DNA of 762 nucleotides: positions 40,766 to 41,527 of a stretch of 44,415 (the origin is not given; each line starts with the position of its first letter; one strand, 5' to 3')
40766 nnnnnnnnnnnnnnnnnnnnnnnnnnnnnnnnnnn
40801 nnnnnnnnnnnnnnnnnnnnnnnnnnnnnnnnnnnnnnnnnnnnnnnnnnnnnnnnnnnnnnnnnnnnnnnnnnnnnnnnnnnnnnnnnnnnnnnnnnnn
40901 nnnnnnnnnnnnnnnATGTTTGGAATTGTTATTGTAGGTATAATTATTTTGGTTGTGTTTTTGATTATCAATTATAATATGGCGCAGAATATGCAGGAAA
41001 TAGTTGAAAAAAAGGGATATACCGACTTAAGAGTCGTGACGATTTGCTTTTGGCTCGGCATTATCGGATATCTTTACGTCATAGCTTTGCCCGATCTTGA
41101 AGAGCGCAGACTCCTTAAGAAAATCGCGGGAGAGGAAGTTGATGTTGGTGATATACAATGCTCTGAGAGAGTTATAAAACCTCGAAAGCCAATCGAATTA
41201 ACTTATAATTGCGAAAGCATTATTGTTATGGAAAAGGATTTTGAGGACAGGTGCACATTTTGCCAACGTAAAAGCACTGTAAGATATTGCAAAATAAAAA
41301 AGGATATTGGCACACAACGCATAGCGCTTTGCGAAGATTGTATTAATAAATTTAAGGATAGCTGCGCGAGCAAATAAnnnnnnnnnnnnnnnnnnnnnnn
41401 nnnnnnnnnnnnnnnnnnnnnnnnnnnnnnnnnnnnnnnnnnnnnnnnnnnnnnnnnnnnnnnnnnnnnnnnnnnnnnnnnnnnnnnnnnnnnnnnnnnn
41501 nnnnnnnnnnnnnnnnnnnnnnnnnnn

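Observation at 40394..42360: AT-rich ~2-kb islet between tRNA-Cys and a long inverted repeat: XRE repressor plus three small proteins with no assignable function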

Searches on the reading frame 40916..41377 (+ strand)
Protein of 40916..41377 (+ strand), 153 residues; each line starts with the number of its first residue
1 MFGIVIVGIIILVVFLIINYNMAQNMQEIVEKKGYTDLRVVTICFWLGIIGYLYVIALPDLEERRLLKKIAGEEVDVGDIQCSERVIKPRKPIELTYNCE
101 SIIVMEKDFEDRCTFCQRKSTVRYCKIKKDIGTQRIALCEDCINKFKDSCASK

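Call 6: search_protein_families(library=pfam, proteins=[window:40916-41377:+], max_evalue=1)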
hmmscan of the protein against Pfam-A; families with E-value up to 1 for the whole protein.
window:40916-41377:+ (153 aa): 2 families
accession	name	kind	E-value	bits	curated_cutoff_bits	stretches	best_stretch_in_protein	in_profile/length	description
PF03384.19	DUF287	-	0.0099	16.7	21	1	56-92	4-48/55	Drosophila protein of unknown function, DUF287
PF12368.13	Rhodanese_C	-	0.54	11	26.9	1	111-151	23-62/66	Rhodanase C-terminal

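Call 7: search_protein_families(library=phrogs, proteins=[window:40916-41377:+], max_evalue=1)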
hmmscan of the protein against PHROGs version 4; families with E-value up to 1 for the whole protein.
window:40916-41377:+ (153 aa): 2 families
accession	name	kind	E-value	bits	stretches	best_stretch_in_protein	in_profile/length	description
phrog_30918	-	unknown function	0.045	15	1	60-95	20-54/59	-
phrog_6166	-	unknown function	0.25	12.7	1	4-55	5-57/78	-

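Call 8: search_protein_families(library=padloc, proteins=[window:40916-41377:+], max_evalue=1)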
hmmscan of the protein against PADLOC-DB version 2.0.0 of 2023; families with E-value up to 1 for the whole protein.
window:40916-41377:+ (153 aa): 0 families

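Call 12: find_encoding_contigs(protein=window:40916-41377:+, flank=10000, max_places=10)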
Protein window:40916-41377:+ (153 aa): 3 contigs read that carry it; 2 places shown.
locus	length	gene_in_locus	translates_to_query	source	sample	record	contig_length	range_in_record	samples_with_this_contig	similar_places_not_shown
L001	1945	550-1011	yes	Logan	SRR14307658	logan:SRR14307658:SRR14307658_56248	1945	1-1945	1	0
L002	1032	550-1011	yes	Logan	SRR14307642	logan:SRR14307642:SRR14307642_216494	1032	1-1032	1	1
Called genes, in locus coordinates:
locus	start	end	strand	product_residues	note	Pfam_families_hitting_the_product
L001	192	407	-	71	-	PF12844:HTH_19, PF13560:HTH_31, PF01381:HTH_3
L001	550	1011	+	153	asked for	-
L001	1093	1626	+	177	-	-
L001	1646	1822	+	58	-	PF20037:DUF6440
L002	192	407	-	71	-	PF12844:HTH_19, PF13560:HTH_31, PF01381:HTH_3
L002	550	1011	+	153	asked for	-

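Call 14: find_homologous_proteins(query=window:40916-41377:+, max_evalue=0.01)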
Query window:40916-41377:+ (153 aa): 34 proteins with E <= 0.01 among 54 candidates.
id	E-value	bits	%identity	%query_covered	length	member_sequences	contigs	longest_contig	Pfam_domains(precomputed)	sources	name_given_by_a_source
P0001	1.9e-95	335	100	100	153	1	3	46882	-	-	-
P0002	7.2e-32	128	84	45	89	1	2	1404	-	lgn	-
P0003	2.2e-30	123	78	50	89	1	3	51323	-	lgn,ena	-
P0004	5.9e-29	119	66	56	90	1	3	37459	-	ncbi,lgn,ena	-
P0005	1.2e-28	118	79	48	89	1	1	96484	-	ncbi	-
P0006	3.1e-27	113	70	50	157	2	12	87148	-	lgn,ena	-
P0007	2.0e-26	110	68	48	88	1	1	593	-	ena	-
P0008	3.0e-25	107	60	64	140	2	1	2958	-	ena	-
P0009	3.1e-25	107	70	46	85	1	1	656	-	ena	-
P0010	5.2e-25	106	70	46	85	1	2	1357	-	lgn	-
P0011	7.1e-25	105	69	46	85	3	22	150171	-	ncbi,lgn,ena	-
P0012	1.1e-23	102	74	44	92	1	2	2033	-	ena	-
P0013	1.9e-23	101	68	48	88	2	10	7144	-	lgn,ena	-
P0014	3.5e-23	100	79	34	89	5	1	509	-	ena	-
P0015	8.9e-22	95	65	44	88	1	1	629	-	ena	-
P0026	7.0e-9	54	31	87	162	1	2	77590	-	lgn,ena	-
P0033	2.1e-6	46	44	38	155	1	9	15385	-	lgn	-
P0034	1.2e-4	40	63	20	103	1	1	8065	-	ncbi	-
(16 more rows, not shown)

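Call 17: find_encoding_contigs(protein=P0006, flank=10000, max_places=8)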
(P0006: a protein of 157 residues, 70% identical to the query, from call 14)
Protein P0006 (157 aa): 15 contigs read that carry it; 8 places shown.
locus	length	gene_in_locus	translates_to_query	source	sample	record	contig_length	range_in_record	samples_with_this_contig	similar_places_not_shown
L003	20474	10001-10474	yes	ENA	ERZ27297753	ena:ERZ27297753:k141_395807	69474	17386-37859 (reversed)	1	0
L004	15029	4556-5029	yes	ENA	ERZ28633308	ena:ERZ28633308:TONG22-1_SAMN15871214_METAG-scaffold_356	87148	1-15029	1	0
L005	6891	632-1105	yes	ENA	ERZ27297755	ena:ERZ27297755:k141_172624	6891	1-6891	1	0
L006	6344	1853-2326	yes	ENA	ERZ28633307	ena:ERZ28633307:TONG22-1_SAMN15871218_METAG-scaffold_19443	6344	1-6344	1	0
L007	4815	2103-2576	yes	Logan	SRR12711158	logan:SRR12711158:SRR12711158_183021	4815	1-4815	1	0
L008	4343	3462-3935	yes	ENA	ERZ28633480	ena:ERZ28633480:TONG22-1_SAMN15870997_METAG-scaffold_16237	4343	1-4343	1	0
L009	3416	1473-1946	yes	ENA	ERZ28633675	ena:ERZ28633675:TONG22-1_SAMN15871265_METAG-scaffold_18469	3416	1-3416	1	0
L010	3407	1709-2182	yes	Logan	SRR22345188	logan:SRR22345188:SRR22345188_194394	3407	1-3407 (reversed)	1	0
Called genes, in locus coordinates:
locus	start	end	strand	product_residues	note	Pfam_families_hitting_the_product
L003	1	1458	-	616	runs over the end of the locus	PF02522:Antibiotic_NAT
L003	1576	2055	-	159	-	PF10722:YbjN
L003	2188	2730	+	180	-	-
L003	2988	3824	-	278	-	PF02811:PHP (weak)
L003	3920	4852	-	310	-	-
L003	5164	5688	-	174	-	-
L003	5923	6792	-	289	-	-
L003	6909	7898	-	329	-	PF01261:AP_endonuc_2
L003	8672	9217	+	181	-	PF14317:YcxB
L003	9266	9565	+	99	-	-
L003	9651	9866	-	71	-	PF12844:HTH_19, PF13560:HTH_31, PF01381:HTH_3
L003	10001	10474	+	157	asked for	-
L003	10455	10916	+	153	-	-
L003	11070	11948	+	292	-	PF02463:SMC_N (faint), PF13476:AAA_23 (faint), PF00005:ABC_tran (faint), PF13175:AAA_15 (weak), PF13304:AAA_21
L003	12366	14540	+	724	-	PF03477:ATP-cone, PF13597:NRDD, PF01228:Gly_radical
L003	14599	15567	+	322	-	PF01207:Dus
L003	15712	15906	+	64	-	-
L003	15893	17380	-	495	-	-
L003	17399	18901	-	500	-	PF01087:GalP_UDP_transf, PF02744:GalP_UDP_tr_C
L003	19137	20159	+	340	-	PF02424:ApbE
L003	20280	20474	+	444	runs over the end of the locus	PF13375:RnfC_N, PF01512:Complex1_51K, PF10531:SLBB, PF12838:Fer4_7, PF13183:Fer4_8, PF13187:Fer4_9 (weak), PF13237:Fer4_10 (weak), PF13534:Fer4_17, +4 more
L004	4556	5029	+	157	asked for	-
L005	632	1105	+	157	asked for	-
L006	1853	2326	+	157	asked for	-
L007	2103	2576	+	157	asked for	-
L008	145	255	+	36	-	-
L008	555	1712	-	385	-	PF14659:Phage_int_SAM_3, PF00589:Phage_integrase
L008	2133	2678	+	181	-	PF14317:YcxB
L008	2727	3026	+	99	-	-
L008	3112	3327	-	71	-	PF12844:HTH_19, PF13560:HTH_31, PF01381:HTH_3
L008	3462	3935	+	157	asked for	-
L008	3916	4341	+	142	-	?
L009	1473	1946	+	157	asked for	-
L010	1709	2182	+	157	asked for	-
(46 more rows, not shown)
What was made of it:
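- A functional TM-HEL link in this sub-lineage therefore cannot be excluded (call 17). In one relative (L008) a tyrosine integrase sits beside the same tRNA (call 17).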

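Call 25: find_encoding_contigs(protein=P0011, flank=8000, max_places=5)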
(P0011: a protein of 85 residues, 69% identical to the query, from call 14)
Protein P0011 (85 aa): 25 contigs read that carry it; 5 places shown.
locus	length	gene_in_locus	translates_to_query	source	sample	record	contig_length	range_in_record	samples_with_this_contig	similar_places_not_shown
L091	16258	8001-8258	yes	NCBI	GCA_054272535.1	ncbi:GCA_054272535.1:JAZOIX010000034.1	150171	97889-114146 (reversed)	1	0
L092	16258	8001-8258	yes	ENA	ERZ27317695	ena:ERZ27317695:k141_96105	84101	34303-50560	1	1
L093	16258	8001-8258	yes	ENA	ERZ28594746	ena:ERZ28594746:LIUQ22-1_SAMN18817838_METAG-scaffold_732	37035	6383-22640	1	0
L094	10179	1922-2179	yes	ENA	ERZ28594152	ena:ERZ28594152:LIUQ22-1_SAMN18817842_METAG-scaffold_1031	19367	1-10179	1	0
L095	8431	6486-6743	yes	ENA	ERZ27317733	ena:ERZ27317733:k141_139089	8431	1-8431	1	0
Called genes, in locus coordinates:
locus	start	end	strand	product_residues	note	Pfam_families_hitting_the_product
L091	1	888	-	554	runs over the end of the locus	PF07719:TPR_2 (faint), PF13424:TPR_12 (faint), PF13428:TPR_14 (faint), PF13432:TPR_16 (faint), PF13176:TPR_7 (faint), PF00515:TPR_1 (weak), PF13414:TPR_11, PF09234:DUF1963, +3 more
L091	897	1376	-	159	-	PF10722:YbjN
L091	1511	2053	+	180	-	-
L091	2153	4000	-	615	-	PF02522:Antibiotic_NAT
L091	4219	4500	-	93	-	-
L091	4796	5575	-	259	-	PF14808:TMEM164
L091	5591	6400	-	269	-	PF23023:Anti-Pycsar_Apyc1 (faint), PF12706:Lactamase_B_2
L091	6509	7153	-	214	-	PF00702:Hydrolase, PF12710:HAD, PF13419:HAD_2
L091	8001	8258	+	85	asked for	-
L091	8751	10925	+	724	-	PF03477:ATP-cone, PF13597:NRDD, PF01228:Gly_radical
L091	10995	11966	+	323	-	PF01207:Dus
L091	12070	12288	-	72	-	PF13560:HTH_31, PF12844:HTH_19, PF01381:HTH_3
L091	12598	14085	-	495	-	-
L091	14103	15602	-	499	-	PF01087:GalP_UDP_transf, PF02744:GalP_UDP_tr_C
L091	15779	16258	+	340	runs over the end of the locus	PF02424:ApbE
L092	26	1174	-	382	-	-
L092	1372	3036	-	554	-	PF07719:TPR_2 (faint), PF13181:TPR_8 (faint), PF13424:TPR_12 (faint), PF13428:TPR_14 (faint), PF13431:TPR_17 (faint), PF00515:TPR_1 (weak), PF13414:TPR_11, PF09234:DUF1963, +3 more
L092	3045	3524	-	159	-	PF10722:YbjN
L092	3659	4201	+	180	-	-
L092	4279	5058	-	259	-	PF14808:TMEM164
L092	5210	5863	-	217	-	-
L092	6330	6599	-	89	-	PF13560:HTH_31, PF12844:HTH_19, PF13443:HTH_26 (weak), PF01381:HTH_3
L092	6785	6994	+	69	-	-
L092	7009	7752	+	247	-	-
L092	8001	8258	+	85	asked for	-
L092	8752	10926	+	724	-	PF03477:ATP-cone, PF13597:NRDD, PF01228:Gly_radical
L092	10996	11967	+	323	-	PF01207:Dus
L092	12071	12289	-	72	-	PF13560:HTH_31, PF12844:HTH_19, PF01381:HTH_3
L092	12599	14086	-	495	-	-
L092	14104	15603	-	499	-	PF01087:GalP_UDP_transf, PF02744:GalP_UDP_tr_C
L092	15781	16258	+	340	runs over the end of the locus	PF02424:ApbE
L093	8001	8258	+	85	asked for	-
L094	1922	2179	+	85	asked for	-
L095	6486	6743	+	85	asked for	-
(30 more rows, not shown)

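Call 26: find_encoding_contigs(protein=P0005, flank=8000, max_places=3)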
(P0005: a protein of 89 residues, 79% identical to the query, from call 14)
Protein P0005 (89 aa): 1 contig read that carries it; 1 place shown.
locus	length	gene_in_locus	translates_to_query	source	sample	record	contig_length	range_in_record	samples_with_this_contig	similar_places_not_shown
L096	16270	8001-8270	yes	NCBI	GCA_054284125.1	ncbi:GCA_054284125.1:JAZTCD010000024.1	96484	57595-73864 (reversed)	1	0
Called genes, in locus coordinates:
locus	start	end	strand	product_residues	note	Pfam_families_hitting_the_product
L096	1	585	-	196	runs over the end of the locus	PF12822:ECF_trnsprt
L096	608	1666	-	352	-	-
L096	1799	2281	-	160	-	-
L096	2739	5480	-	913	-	PF18884:TSP3_bac (faint), PF01391:Collagen (faint), PF00092:VWA, PF13519:VWA_2 (weak)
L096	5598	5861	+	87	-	PF12844:HTH_19, PF13560:HTH_31, PF01381:HTH_3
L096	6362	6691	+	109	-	PF05635:23S_rRNA_IVP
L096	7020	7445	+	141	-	-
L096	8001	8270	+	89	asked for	-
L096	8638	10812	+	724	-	PF03477:ATP-cone, PF13597:NRDD, PF01228:Gly_radical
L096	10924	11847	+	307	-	PF01207:Dus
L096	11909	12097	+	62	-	-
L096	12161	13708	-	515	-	PF01087:GalP_UDP_transf, PF02744:GalP_UDP_tr_C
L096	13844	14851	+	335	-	PF02424:ApbE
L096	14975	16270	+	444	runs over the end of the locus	PF13375:RnfC_N, PF01512:Complex1_51K, PF10531:SLBB, PF12838:Fer4_7, PF13183:Fer4_8, PF13187:Fer4_9, PF13237:Fer4_10 (weak), PF13534:Fer4_17, +4 more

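Call 31: find_related_loci(query=A1, collection=viral_contigs, flank=6000)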
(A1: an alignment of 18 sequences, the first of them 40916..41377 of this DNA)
Query A1 (153 aa) in viral_contigs; peptide patterns used: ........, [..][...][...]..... (x = any residue, [..] = any of these).
23 stretches matched a pattern; 1 encode a relative of the query (tblastn E <= 1e-3); 1 distinct loci.
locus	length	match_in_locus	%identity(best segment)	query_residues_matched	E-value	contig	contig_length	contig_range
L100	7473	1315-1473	43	19-70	6e-11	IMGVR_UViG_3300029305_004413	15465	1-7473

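Call 48: find_encoding_contigs(protein=P0026, flank=6000, max_places=3)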
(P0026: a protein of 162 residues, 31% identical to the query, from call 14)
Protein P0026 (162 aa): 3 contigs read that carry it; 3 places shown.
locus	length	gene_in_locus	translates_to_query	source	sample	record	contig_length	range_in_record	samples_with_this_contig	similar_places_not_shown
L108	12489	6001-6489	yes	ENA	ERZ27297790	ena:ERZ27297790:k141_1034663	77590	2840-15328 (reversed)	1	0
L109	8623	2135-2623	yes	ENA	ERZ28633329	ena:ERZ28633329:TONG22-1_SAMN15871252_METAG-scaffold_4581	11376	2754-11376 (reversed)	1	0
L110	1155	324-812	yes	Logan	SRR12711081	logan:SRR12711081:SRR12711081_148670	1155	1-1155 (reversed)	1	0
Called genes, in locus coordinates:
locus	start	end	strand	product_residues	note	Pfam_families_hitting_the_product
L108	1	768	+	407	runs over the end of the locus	PF00275:EPSP_synthase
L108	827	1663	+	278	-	PF08543:Phos_pyr_kin, PF00294:PfkB (weak)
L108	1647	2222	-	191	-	-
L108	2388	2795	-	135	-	-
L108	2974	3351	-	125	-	PF02699:YajC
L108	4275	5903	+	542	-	PF00728:Glyco_hydro_20 (faint), PF18088:Glyco_H_20C_C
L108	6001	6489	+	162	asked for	-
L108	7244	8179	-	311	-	PF02311:AraC_binding, PF07883:Cupin_2 (weak), PF00165:HTH_AraC, PF12833:HTH_18, PF00165:HTH_AraC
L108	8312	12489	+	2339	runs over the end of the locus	?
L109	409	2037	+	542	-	PF00728:Glyco_hydro_20 (faint), PF18088:Glyco_H_20C_C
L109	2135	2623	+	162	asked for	-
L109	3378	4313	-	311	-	PF02311:AraC_binding, PF07883:Cupin_2 (weak), PF00165:HTH_AraC, PF12833:HTH_18, PF00165:HTH_AraC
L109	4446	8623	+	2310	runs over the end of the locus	?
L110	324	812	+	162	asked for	-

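Call 50: search_protein_representatives(alignment_id=A1)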
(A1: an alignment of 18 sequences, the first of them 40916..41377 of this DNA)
Query: 18 sequences, 157 profile positions. Proteins with E-value up to 0.001 (for the whole library): 1379; up to 1e-10: 602; up to 1e-30: 7. The best 150 are listed.
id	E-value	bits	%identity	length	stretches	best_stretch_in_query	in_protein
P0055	5.5e-47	176.1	-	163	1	4-156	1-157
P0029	7.5e-40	152.9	-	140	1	2-157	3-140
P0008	5.6e-39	150.1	-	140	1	11-156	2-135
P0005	9.1e-36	139.7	-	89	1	1-89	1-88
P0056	1.1e-32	129.7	-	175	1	2-156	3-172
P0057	1.9e-32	128.9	-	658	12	30-60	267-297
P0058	7.3e-32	127.0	-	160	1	2-128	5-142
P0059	2.0e-30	122.3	-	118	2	1-87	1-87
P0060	4.6e-30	121.1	-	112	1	3-98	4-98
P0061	1.5e-29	119.5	-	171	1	3-141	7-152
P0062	1.1e-28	116.6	-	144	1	6-111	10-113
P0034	2.5e-28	115.5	-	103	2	4-77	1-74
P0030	4.0e-28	114.8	-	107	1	4-79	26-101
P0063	4.2e-28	114.8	-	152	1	5-134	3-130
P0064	4.3e-28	114.7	-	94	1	2-88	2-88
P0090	4.2e-24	101.8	-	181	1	3-91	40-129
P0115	2.6e-21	92.7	-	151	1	4-83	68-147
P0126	1.8e-20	90.0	-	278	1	3-81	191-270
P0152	3.5e-19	85.8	-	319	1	4-95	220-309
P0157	6.5e-19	84.9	-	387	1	4-148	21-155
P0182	9.9e-18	81.1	-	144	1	4-72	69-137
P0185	1.3e-17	80.7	-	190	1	4-92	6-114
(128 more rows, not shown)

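Call 51: search_protein_families(library=pfam, proteins=[P0057, P0126, P0152, P0157, P0090, P0185, P0055, P0056, P0182, P0115], max_evalue=0.01)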
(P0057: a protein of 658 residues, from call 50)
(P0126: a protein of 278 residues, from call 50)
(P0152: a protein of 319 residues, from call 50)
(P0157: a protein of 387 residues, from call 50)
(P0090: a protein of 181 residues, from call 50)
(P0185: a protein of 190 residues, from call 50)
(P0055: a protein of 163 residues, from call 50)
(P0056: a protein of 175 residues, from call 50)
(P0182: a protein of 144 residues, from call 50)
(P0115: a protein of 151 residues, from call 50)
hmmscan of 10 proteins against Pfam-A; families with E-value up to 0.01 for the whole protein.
P0057 (658 aa): 4 families
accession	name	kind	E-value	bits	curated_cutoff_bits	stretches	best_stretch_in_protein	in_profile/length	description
PF06796.16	NapE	-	7e-12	45.2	25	0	33-44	35-46/54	Periplasmic nitrate reductase protein NapE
PF14467.12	DUF4426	-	4.4e-11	43.3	25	0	159-202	22-65/121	Domain of unknown function (DUF4426)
PF07647.24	SAM_2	-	4.8e-07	30.3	20.5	0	279-293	7-21/66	SAM domain (Sterile alpha motif)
PF11132.13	SplA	-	2.1e-06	27.9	25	0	196-211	8-23/74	Transcriptional regulator protein (SplA)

P0126 (278 aa): 0 families

P0152 (319 aa): 0 families

P0157 (387 aa): 0 families

P0090 (181 aa): 0 families

P0185 (190 aa): 0 families

P0055 (163 aa): 0 families

P0056 (175 aa): 0 families

P0182 (144 aa): 0 families

P0115 (151 aa): 0 families

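Call 64: search_protein_families(library=padloc, proteins=[L003:11070-11948:+, L092:6785-6994:+, L092:7009-7752:+, L096:6362-6691:+, L096:7020-7445:+, L003:8672-9217:+, L003:9266-9565:+], max_evalue=0.01)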
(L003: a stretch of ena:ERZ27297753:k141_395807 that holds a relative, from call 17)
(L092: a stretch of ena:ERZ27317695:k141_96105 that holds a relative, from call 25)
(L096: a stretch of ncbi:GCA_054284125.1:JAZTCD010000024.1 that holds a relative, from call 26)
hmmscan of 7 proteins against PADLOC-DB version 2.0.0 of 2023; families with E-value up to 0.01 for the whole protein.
L003:11070-11948:+ (292 aa): 113 families (the best 25 are shown)
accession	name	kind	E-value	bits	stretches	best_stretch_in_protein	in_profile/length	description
PDLC02980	AriA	-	1e-14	53.2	2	190-252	239-304/304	-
PDLC00266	PtuA1|PtuA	-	3.9e-14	50.8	2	177-255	300-385/483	AAA ATPase domain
PDLC00273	PtuA1|PtuA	-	3.9e-14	50.5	1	111-252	126-270/375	AAA ATPase domain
PDLC00265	PtuA1|PtuA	-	1.8e-13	48.4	1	121-252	238-373/479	AAA ATPase domain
PDLC00290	PtuA1|PtuA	-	2.4e-13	48.2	2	200-263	264-326/414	AAA ATPase domain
PDLC00283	PtuA1|PtuA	-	3.7e-13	47.4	2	184-252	272-345/448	AAA ATPase domain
PDLC00303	PtuA1|PtuA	-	5.1e-13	46.9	2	187-251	214-282/386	AAA ATPase domain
PDLC02979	AriA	-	5.8e-13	47.4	2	124-250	254-372/373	-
PDLC04135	mad3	-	2.2e-12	45.2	2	186-263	261-339/374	mads_3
PDLC02335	AbiLi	-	3.8e-12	43.9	1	52-259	78-249/326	AbiLi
PDLC00285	PtuA1|PtuA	-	4.3e-12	44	1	178-264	252-344/432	AAA ATPase domain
PDLC03878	NsnB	-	1.1e-11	43.1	2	45-92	16-62/345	-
PDLC04164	AriA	-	2.9e-11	41.4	1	206-250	193-235/253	-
PDLC00268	PtuA1|PtuA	-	1.4e-10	39.1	2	240-262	300-323/411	AAA ATPase domain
PDLC00271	PtuA1|PtuA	-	2.2e-10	38.7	2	50-75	23-48/421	AAA ATPase domain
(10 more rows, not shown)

L092:6785-6994:+ (69 aa): 0 families

L092:7009-7752:+ (247 aa): 1 family
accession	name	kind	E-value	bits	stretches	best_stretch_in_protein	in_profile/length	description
PDLC04547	PDC-M26A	-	0.0049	13.5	1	59-240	50-230/724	-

L096:6362-6691:+ (109 aa): 0 families

L096:7020-7445:+ (141 aa): 0 families

L003:8672-9217:+ (181 aa): 0 families

L003:9266-9565:+ (99 aa): 0 families
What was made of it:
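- It matches PtuA, AriA and AbiLi models at E=1e-12 to 1e-14 (call 64).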
